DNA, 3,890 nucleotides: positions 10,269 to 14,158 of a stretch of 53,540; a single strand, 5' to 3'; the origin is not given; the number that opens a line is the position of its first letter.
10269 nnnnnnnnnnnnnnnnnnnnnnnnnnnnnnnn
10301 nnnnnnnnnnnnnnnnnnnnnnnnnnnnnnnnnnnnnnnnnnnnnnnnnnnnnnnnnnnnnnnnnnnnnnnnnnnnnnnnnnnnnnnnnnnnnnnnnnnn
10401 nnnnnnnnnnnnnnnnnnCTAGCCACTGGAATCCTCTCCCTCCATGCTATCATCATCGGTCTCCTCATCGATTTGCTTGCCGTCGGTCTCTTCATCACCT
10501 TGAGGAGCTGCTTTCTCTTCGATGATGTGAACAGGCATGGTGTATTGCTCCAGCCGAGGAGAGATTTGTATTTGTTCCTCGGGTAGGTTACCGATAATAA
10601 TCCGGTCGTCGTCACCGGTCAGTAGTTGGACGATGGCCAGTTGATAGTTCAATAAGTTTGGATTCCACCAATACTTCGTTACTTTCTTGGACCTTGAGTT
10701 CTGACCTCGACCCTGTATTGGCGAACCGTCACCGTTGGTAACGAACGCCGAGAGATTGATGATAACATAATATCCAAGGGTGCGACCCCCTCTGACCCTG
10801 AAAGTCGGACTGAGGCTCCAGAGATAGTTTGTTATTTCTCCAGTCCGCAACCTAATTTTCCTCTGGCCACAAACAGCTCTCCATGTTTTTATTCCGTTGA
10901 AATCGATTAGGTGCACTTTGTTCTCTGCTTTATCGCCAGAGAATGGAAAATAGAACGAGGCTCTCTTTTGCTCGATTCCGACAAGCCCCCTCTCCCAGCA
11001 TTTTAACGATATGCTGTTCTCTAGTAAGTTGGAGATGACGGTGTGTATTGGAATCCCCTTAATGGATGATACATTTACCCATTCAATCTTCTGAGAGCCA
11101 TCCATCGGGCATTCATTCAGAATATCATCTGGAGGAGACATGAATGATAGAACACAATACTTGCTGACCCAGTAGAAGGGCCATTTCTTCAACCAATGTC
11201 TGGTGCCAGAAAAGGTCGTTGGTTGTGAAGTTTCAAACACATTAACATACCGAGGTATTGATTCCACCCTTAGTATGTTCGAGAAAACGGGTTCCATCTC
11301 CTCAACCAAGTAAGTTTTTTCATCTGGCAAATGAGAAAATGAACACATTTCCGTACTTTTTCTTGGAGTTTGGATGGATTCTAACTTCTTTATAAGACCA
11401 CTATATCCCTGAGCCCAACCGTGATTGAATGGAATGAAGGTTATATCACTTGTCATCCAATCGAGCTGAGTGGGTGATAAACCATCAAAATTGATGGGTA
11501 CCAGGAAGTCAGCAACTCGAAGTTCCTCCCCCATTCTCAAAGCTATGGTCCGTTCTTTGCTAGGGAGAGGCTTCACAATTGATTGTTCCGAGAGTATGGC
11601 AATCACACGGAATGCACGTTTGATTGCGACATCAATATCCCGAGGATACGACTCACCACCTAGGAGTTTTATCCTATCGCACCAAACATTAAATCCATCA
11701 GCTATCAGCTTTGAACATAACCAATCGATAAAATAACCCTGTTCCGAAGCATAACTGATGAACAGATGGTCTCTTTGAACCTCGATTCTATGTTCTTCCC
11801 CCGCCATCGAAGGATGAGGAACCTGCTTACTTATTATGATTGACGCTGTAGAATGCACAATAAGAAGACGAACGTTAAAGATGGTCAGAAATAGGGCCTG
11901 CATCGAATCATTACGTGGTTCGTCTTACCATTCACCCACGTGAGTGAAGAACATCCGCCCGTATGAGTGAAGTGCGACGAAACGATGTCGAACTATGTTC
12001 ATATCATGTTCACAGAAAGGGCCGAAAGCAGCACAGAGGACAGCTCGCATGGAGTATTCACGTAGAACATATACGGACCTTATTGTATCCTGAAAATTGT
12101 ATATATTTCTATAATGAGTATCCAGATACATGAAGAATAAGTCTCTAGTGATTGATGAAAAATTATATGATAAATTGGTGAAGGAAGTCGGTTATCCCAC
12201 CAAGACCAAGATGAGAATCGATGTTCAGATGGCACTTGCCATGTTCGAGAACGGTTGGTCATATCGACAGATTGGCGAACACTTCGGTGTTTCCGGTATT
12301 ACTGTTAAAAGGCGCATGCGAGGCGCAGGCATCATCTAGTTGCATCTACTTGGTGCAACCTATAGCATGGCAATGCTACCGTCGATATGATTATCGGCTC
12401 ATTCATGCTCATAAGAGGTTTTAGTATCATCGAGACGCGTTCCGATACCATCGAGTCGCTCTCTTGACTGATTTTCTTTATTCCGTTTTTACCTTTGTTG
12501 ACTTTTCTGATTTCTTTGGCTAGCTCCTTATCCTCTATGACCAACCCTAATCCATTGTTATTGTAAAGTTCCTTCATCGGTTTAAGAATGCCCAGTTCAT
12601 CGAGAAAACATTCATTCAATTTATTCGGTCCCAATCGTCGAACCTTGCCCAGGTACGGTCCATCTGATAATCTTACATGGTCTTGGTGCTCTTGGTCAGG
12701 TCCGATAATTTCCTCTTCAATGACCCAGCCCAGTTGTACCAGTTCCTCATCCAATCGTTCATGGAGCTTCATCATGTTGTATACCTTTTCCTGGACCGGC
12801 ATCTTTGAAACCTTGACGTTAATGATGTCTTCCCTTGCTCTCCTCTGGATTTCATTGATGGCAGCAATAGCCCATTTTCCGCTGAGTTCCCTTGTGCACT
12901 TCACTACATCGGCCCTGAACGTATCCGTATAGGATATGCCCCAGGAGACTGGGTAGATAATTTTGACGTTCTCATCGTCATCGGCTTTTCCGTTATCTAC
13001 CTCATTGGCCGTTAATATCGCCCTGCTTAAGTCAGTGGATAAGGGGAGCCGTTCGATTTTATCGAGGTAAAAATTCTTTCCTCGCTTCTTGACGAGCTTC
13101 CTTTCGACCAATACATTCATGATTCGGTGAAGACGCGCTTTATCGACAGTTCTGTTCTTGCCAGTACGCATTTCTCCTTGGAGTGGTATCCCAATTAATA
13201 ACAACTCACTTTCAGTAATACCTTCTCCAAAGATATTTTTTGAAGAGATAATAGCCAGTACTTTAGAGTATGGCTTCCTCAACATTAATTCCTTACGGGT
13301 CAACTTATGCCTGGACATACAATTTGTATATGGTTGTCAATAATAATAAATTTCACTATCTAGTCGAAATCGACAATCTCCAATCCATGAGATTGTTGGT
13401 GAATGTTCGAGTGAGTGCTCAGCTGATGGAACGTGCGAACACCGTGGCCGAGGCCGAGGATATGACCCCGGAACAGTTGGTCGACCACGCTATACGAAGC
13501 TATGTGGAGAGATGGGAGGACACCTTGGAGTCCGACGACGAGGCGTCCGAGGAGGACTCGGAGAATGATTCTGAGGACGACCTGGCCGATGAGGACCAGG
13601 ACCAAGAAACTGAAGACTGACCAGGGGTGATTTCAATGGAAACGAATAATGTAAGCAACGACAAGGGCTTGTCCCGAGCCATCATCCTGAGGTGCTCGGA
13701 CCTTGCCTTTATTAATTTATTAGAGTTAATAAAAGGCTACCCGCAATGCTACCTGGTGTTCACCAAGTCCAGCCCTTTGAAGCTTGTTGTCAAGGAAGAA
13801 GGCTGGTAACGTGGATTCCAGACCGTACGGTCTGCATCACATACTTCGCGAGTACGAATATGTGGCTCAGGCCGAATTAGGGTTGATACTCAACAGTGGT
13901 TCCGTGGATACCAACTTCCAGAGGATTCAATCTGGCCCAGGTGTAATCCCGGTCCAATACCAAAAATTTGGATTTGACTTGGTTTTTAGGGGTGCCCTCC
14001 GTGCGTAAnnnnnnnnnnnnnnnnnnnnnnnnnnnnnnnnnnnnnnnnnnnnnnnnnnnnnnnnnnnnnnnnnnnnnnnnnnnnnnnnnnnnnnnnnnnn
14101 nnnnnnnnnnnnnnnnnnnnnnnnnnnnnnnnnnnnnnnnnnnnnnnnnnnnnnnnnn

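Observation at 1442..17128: tRNA-Ser-targeted integrated defence element bounded by a perfect 23-bp direct repeat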

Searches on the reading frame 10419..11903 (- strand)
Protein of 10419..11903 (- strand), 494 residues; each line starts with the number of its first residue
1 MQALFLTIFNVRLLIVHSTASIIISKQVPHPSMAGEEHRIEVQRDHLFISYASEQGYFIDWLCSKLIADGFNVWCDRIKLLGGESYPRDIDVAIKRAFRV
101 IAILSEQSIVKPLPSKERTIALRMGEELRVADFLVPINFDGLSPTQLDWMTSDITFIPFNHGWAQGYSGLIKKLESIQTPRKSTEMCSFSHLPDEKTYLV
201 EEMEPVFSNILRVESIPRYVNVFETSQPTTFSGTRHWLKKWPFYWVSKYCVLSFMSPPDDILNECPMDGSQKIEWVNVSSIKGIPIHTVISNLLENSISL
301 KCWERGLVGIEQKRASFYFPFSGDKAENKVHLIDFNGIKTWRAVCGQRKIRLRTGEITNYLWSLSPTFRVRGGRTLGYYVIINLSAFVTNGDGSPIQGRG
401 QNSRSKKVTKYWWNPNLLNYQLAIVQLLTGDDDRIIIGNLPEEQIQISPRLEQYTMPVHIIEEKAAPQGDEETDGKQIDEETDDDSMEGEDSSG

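Call 7: search_protein_families(library=pfam, proteins=[window:10419-11903:-], max_evalue=0.01)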
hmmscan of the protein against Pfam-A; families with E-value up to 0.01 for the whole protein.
window:10419-11903:- (494 aa): 1 family
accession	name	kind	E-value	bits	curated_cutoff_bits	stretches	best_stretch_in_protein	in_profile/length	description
PF13676.11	TIR_2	-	2.1e-16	61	28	1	48-169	2-120/122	TIR domain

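Call 8: search_protein_families(library=padloc, proteins=[window:10419-11903:-], max_evalue=0.001)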
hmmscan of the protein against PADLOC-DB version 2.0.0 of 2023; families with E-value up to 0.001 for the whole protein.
window:10419-11903:- (494 aa): 7 families
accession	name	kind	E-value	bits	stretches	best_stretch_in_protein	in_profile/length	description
PDLC02403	Aga_TIR-PNTD1-PNTD2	-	4.5e-55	185.5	1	43-485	1-439/443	Class I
PDLC02421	Aga_TIR-PNTD1-PNTD2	-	1.7e-54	183.6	1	43-473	2-419/430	Class I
PDLC02416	Aga_REase-TIR-PNTD1-PNTD2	-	1.8e-38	130.6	1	15-485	131-568/572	Class I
PDLC02400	Aga_TIR-PNTD1-PNTD2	-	2.5e-20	70.3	1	23-258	166-404/639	Class I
PDLC05062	PDC-S66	-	1.9e-09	35.4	1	41-117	145-222/282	-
PDLC03957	bSEFIR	-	0.00012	20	1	35-106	37-103/412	-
PDLC00417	ThsB1|ThsB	-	0.00089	16.8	0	46-111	168-234/303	TIR-like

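Call 39: search_solved_structures(query=window:10419-11903:-, max_evalue=0.001, show_alignments=1)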
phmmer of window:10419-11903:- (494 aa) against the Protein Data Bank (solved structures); distinct sequences matched with E-value up to 0.001: 8.
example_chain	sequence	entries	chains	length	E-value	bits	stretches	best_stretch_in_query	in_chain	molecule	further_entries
8qlo_A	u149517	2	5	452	8.3e-17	64.3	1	44-188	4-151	Toll/interleukin-1 receptor domain-containing protein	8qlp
8fex_A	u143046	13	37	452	1.9e-14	56.5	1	44-221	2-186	TIR-APAZ | TIR domain-containing protein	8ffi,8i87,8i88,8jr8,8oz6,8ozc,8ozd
8j8h_B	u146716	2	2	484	2.9e-14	55.9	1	32-198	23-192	TIR domain-containing protein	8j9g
8sp0_A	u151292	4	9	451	2.9e-14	55.9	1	44-221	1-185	TIR-APAZ | TIR domain-containing protein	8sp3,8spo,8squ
8j7s_B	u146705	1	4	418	5.3e-14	55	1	44-221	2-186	TIR domain-containing protein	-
8ifk_A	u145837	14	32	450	1.6e-13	53.4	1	44-198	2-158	TIR domain-containing protein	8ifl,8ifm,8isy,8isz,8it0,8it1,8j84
8z92_E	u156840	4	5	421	5.1e-13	51.8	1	44-198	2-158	TIR domain-containing protein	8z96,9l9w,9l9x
8u7b_B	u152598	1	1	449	3.1e-12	49.2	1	44-198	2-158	TIR domain-containing protein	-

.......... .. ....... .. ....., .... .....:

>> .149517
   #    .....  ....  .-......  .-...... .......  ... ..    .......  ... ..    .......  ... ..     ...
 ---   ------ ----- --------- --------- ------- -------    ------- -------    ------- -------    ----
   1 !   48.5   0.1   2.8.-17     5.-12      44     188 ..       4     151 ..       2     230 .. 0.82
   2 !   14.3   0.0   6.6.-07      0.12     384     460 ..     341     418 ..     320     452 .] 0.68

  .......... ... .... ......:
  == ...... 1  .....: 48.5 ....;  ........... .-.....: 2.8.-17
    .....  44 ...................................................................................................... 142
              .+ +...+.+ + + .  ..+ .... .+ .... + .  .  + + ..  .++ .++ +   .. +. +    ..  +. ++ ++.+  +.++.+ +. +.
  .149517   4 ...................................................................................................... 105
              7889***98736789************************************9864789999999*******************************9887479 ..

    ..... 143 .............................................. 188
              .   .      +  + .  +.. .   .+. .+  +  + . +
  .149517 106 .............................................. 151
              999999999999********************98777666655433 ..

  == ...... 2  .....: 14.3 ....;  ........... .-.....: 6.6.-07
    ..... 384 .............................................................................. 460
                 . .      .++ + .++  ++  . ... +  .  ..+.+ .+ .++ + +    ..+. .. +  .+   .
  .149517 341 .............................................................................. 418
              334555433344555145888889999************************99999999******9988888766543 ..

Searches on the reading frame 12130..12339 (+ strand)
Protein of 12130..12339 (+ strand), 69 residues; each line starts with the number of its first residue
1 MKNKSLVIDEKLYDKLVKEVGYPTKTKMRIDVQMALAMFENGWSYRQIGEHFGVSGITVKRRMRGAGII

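Call 36: search_protein_families(library=pfam, proteins=[window:12130-12339:+], max_evalue=1)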
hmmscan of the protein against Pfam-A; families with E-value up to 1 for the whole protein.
window:12130-12339:+ (69 aa): 15 families
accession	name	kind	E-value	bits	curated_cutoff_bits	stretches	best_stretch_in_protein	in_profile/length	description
PF13384.12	HTH_23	-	2.6e-05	24.3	24.6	1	34-61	9-36/50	Homeodomain-like domain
PF04545.22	Sigma70_r4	-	6.7e-05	22.8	24.1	1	39-66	17-44/50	Sigma-70, region 4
PF08281.18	Sigma70_r4_2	-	0.00011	22.2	25.7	1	30-64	13-48/54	Sigma-70, region 4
PF18024.7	HTH_50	-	0.0033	17.5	27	1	30-65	11-46/50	Helix-turn-helix domain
PF04255.20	DUF433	-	0.02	15.2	23.6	1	21-53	10-43/56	Protein of unknown function (DUF433)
PF13404.12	HTH_AsnC-type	-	0.025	14.8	27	1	44-64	19-39/42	AsnC-type helix-turn-helix domain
PF22448.1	RepB_primase_C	-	0.029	14.7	26.1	1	29-49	5-25/54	RepB DNA-primase C-terminal helical domain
PF11637.13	UvsW-1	-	0.053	14.1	25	1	10-37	14-41/56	UvsW.1 domain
PF02796.21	HTH_7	-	0.063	13.9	23.8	1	26-61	6-40/45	Helix-turn-helix domain of resolvase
PF13936.12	HTH_38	-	0.064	13.5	27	1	37-62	15-40/44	Helix-turn-helix domain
PF13518.12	HTH_28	-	0.07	13.7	25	1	34-61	5-31/52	Helix-turn-helix domain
PF01371.25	Trp_repressor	-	0.079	13.5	27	1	32-62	39-69/88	Trp repressor protein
PF13340.11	DUF4096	-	0.16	12.7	34.3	1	19-64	21-64/76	Putative transposase of IS4/5 family (DUF4096)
PF13613.12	HTH_Tnp_4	-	0.16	12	27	1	43-64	20-41/53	Helix-turn-helix of DDE superfamily endonuclease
PF07638.17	Sigma70_ECF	-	0.17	12.2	21.1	1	31-64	141-173/185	ECF sigma factor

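Call 37: search_protein_families(library=phrogs, proteins=[window:12130-12339:+], max_evalue=0.01)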
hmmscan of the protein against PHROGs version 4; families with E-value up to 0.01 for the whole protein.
window:12130-12339:+ (69 aa): 4 families
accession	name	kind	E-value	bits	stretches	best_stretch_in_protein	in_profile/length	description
phrog_664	-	DNA, RNA and nucleotide metabolism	6.9e-05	23.8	1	19-68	28-78/210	DNA binding protein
phrog_3855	-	DNA, RNA and nucleotide metabolism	0.00087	20.7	1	24-65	61-102/115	HTH DNA binding protein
phrog_4779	-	transcription regulation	0.0022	19.5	1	33-66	6-39/98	transcriptional regulator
phrog_125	-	DNA, RNA and nucleotide metabolism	0.0037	17.8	1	21-64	158-201/254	DNA invertase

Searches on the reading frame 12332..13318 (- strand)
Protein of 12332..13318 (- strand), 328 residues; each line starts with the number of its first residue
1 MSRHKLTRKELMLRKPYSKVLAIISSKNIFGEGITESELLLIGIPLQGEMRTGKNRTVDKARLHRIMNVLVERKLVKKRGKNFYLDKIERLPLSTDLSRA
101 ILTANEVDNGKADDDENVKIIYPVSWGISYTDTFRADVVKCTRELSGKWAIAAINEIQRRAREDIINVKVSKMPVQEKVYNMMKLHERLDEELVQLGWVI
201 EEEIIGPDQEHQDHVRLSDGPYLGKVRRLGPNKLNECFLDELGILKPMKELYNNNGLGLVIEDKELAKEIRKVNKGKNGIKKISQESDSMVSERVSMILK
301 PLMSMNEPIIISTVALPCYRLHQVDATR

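Call 7: search_protein_families(library=pfam, proteins=[window:12332-13318:-], max_evalue=0.01)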
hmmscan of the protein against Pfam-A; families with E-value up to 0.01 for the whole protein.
window:12332-13318:- (328 aa): 0 families

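Call 8: search_protein_families(library=padloc, proteins=[window:12332-13318:-], max_evalue=0.001)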
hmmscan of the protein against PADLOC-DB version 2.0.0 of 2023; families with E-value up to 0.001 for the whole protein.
window:12332-13318:- (328 aa): 0 families

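Call 36: search_protein_families(library=pfam, proteins=[window:12332-13318:-], max_evalue=1)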
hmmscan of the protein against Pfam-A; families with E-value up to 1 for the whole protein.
window:12332-13318:- (328 aa): 0 families

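Call 37: search_protein_families(library=phrogs, proteins=[window:12332-13318:-], max_evalue=0.01)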
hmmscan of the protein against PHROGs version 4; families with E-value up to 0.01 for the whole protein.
window:12332-13318:- (328 aa): 0 families

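Call 46: search_protein_representatives(protein=window:12332-13318:-)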
Query: 328 residues. Proteins with E-value up to 0.001 (for the whole library): 3; up to 1e-10: 3; up to 1e-30: 2. The best 3 are listed.
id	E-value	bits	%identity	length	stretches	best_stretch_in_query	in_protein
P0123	2.5e-179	611.6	100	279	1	50-328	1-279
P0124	2.3e-50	188.1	41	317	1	1-321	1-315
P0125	6.6e-21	91.3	28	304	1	10-320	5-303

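Call 75: predict_structure(alignment_id=A2)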
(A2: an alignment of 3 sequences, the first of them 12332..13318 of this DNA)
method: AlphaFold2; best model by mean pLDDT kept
length: 328 residues; sequences in the alignment: 3
mean_pLDDT: 43.1   pTM: 0.35
mean pLDDT of the five models: 43.1, 42.1, 40.5, 40.5, 39.8
residues with pLDDT >= 90: 0; 70-90: 30; 50-70: 62; < 50: 236
segments of 3 or more residues with pLDDT < 50: 1-3, 29-31, 47-53, 88-139, 146-154, 156-158, 160-283, 301-328
pLDDT, mean of each block of 10 residues (from residue 1): 53 56 56 71 46 57 78 79 61 29 28 26 27 44 49 48 43 40 40 32 30 28 27 36 40 28 32 34 52 57 39 29 24
secondary structure, 60 per line:
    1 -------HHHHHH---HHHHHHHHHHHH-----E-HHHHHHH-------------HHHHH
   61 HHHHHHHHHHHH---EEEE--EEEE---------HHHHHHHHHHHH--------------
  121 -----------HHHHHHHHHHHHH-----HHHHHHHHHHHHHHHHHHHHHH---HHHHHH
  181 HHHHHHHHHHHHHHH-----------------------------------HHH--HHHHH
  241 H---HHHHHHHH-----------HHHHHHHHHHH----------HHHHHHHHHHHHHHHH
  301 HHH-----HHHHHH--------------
elements in order: H8-13 H17-28 H36-42 H56-72 E76-79 E82-85 H95-106 H132-144 H150-171 H175-195 H236-241 H245-252 H264-274 H285-303 H309-314

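Call 93: search_solved_structures(query=A2, max_evalue=1)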
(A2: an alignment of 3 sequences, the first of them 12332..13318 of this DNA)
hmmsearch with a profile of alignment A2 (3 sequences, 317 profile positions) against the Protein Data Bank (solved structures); distinct sequences matched with E-value up to 1: 0.

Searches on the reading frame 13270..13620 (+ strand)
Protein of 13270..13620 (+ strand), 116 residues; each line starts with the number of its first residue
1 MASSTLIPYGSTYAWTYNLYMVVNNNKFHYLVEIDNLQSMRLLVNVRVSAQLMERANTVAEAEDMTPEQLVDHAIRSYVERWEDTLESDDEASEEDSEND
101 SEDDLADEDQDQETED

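Call 36: search_protein_families(library=pfam, proteins=[window:13270-13620:+], max_evalue=1)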
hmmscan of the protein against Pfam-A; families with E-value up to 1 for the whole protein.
window:13270-13620:+ (116 aa): 4 families
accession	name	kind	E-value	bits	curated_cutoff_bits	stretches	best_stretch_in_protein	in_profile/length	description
PF03730.19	Ku_C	-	0.045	14.8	23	1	61-110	31-84/90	Ku70/Ku80 C-terminal arm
PF12441.14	CopG_antitoxin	-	0.11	13.7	28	1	32-76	33-77/79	CopG antitoxin of type II toxin-antitoxin system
PF24639.1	DUF7634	-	0.12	13.2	27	1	17-60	1-46/89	Domain of unknown function (DUF7634)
PF18175.6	HU-CCDC81_bac_2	-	0.12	12.7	35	1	56-91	4-38/70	CCDC81-like prokaryotic HU domain 2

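Call 37: search_protein_families(library=phrogs, proteins=[window:13270-13620:+], max_evalue=0.01)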
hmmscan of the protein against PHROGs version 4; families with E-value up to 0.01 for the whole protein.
window:13270-13620:+ (116 aa): 3 families
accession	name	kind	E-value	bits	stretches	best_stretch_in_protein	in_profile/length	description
phrog_22338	-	unknown function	0.0043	18.1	1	44-82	58-96/207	-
phrog_582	-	transcription regulation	0.0072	17.6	1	22-83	38-99/105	Arc-like repressor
phrog_9013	-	head and packaging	0.0097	16.3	0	21-115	11-109/365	head scaffolding protein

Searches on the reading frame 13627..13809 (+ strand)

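Call 36: search_protein_families(library=pfam, proteins=[window:13627-13809:+], max_evalue=1)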
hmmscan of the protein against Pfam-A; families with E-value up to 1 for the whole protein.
window:13627-13809:+ (60 aa): 2 families
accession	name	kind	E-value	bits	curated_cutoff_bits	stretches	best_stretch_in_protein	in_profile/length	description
PF07176.17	DUF1400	-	0.084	13.6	23.4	1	5-41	87-122/127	Alpha/beta hydrolase of unknown function (DUF1400)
PF17153.9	CHASE9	-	0.14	12.7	27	1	11-56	43-87/116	Periplasmic sensor domain, extracellular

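Call 37: search_protein_families(library=phrogs, proteins=[window:13627-13809:+], max_evalue=0.01)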
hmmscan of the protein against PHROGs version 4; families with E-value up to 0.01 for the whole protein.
window:13627-13809:+ (60 aa): 0 families

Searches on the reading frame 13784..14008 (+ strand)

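Call 36: search_protein_families(library=pfam, proteins=[window:13784-14008:+], max_evalue=1)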
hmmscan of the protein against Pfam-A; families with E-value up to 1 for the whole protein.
window:13784-14008:+ (74 aa): 1 family
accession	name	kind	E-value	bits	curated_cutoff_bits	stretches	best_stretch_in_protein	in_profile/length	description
PF22363.1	MrkH_YcgR_like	-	0.19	12.6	27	1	12-51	6-44/97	MrkH-like, YcgR-like domain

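Call 37: search_protein_families(library=phrogs, proteins=[window:13784-14008:+], max_evalue=0.01)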
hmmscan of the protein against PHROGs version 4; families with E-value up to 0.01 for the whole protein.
window:13784-14008:+ (74 aa): 0 families
